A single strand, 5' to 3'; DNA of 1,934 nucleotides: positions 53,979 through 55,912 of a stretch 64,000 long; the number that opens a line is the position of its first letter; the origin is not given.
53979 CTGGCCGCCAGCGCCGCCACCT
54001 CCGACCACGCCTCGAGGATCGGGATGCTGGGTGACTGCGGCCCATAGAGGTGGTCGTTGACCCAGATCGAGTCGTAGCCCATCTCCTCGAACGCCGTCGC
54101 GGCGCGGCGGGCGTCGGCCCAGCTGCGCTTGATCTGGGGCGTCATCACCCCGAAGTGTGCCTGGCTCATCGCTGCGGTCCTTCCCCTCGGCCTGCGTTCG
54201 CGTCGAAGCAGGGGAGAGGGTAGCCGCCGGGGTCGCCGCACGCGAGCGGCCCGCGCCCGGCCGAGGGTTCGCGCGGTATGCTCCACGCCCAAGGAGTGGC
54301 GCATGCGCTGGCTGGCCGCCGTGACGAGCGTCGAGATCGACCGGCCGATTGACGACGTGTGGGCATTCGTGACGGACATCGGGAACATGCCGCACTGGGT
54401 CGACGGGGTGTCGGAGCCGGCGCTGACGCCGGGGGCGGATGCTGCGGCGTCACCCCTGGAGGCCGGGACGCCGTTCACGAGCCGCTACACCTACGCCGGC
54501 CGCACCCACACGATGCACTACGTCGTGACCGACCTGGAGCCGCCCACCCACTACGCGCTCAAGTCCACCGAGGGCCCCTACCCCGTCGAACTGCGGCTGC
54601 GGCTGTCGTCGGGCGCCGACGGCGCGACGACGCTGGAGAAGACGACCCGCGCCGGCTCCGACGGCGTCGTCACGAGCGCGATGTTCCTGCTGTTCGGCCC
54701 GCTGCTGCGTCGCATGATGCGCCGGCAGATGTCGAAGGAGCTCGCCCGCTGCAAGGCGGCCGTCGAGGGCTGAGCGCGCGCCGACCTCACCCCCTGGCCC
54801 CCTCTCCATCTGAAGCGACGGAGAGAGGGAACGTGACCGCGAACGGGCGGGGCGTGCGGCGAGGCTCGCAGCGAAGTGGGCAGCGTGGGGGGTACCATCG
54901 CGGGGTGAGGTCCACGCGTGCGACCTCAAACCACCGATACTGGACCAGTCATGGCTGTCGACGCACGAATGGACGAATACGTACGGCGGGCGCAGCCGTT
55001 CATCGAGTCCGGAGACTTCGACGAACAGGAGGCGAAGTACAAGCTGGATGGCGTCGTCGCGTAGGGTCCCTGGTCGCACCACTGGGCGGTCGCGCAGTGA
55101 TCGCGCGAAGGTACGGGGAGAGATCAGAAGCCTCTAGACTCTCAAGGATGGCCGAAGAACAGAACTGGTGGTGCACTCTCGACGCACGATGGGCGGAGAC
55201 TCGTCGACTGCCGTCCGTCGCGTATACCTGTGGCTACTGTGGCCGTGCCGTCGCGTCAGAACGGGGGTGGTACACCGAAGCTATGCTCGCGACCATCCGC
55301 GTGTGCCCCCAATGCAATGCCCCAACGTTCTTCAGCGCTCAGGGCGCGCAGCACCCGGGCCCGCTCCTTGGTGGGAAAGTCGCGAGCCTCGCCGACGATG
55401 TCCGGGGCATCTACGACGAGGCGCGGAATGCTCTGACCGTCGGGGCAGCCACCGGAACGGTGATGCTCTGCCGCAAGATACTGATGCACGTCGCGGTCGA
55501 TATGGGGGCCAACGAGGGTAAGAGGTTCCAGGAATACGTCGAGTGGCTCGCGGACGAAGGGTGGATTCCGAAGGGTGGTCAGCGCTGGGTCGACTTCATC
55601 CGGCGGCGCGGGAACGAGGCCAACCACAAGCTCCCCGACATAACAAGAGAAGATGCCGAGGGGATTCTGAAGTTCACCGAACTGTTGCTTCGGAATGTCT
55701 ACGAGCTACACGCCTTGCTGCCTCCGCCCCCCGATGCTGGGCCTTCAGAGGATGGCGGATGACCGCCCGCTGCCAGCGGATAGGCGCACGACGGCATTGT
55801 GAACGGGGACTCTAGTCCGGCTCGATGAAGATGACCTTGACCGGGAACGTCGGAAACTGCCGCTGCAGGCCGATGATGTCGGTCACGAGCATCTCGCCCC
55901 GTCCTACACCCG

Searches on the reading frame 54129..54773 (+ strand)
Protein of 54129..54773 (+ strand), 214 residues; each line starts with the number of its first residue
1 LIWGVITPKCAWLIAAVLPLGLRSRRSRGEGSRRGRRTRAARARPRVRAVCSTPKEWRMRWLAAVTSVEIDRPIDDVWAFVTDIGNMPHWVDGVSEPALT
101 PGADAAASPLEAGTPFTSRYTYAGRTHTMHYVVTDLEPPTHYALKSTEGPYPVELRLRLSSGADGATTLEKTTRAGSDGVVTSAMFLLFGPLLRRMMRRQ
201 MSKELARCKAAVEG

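Call 36: search_protein_families(library=pfam, proteins=[window:54129-54773:+], max_evalue=0.01)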
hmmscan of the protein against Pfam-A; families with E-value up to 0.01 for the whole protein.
window:54129-54773:+ (214 aa): 3 families
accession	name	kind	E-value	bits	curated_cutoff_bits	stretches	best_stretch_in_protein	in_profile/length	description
PF10604.15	Polyketide_cyc2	-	1.8e-14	54.7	27.4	1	65-213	5-142/142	Polyketide cyclase / dehydrase and lipid transport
PF03364.25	Polyketide_cyc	-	5.4e-05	23.9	23.4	1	70-105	1-36/126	Polyketide cyclase / dehydrase and lipid transport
PF08327.17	AHSA1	-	0.00049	20.8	22.1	1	72-171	2-94/125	Activator of Hsp90 ATPase homolog 1-like protein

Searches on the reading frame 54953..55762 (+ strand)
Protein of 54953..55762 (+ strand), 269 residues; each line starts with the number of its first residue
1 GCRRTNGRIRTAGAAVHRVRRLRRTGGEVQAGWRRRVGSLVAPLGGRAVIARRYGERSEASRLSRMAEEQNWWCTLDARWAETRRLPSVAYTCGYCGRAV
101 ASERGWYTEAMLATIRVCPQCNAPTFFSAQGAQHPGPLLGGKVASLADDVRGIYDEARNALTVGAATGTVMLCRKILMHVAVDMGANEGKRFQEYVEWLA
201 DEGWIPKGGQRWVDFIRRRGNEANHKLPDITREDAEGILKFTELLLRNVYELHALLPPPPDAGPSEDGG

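Call 36: search_protein_families(library=pfam, proteins=[window:54953-55762:+], max_evalue=0.01)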
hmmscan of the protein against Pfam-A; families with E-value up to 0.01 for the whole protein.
window:54953-55762:+ (269 aa): 1 family
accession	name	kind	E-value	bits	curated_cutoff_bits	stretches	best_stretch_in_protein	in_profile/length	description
PF13643.11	DUF4145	-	1.4e-12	47.9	23.1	1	156-243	2-88/88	Domain of unknown function (DUF4145)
